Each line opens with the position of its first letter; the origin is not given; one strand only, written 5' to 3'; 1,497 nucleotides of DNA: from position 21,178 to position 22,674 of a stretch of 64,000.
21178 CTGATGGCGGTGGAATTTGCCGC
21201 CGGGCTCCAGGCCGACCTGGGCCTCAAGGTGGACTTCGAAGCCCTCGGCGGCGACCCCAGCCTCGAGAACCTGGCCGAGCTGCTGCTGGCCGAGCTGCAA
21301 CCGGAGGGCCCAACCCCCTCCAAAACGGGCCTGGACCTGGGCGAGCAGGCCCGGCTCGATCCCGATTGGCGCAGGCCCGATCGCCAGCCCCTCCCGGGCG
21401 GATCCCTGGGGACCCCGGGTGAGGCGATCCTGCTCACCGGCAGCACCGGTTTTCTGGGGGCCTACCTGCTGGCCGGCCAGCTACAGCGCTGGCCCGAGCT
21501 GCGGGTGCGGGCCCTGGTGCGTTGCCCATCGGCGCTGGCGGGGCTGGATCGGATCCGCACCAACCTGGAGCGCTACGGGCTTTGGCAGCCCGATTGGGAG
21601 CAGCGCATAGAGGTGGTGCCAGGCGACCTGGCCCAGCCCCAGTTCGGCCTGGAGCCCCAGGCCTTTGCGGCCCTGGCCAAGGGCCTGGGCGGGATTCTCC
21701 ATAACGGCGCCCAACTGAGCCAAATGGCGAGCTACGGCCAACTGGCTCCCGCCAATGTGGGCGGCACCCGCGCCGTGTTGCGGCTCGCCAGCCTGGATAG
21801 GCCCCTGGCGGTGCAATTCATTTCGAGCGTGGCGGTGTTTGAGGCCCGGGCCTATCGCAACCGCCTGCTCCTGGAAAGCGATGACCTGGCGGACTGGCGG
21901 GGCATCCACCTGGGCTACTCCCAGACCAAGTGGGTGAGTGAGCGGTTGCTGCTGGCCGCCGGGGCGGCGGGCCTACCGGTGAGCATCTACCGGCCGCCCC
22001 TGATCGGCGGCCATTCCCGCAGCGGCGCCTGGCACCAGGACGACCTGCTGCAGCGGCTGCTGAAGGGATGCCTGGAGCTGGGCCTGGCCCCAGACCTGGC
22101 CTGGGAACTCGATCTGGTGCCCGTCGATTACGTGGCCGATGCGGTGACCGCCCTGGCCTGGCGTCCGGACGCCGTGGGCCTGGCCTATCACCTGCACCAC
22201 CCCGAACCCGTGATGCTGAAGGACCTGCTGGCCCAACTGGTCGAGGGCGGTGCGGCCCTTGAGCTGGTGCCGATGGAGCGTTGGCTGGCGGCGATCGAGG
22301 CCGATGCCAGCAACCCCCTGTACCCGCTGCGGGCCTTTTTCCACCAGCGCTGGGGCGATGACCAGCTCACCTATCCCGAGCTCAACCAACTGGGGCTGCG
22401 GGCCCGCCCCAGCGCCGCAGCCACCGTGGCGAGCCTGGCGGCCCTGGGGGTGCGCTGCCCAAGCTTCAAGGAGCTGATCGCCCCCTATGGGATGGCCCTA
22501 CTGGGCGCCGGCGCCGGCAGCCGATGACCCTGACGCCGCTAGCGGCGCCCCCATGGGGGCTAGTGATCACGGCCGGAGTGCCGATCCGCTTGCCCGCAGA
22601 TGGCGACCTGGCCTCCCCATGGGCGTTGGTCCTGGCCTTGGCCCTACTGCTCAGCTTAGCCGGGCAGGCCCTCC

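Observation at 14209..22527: Stand-alone fully reducing PKS module with terminal reductase, no loading module, a TTG start and very long low-complexity linkers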

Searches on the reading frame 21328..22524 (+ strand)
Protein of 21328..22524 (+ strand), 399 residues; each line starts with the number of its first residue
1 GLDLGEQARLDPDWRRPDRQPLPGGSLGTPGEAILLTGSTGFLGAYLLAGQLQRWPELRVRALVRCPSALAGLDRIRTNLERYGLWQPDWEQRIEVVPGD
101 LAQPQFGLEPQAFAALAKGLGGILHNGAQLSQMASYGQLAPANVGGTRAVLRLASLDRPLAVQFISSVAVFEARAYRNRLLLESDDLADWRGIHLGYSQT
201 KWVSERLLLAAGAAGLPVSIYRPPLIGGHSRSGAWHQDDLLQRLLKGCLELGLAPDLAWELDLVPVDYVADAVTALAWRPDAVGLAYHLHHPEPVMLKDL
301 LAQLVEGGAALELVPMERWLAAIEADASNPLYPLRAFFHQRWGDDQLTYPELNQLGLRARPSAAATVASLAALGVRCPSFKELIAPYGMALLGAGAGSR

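Call 44: search_solved_structures(query=window:21328-22524:+, max_evalue=1e-10)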
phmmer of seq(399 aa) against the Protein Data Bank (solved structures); distinct sequences matched with E-value up to 1e-10: 10.
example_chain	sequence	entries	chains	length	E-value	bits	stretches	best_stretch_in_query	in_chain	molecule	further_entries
4u7w_A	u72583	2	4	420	7.6e-68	232.7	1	32-391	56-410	MxaA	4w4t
8v1x_A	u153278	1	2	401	1.2e-54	189.2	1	1-378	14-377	Type I polyketide synthase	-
5msc_A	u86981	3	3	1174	2.1e-20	76.4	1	29-314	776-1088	Carboxylic acid reductase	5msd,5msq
5msp_A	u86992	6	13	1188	2.8e-20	76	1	32-325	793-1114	Thioester reductase domain-containing protein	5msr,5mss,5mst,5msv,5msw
4dqv_A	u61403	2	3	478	1.8e-17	66.8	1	32-326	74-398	PROBABLE PEPTIDE SYNTHETASE NRP (PEPTIDE SYNTHASE) | Peptide synthetase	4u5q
6nki_A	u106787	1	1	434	2.1e-16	63.3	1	30-283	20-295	NRPS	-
5mso_A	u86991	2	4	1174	5.5e-16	61.9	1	28-322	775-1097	Carboxylic acid reductase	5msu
9x2c_A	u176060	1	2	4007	1.4e-15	60.5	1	29-320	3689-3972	PKS-NRPS hybrid synthetase psoA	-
9x29_A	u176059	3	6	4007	1.7e-15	60.3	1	29-320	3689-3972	PKS-NRPS hybrid synthetase psoA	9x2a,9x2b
8aep_A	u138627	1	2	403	7.9e-15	58.1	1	29-326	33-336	Acetyl-CoA synthetase-like protein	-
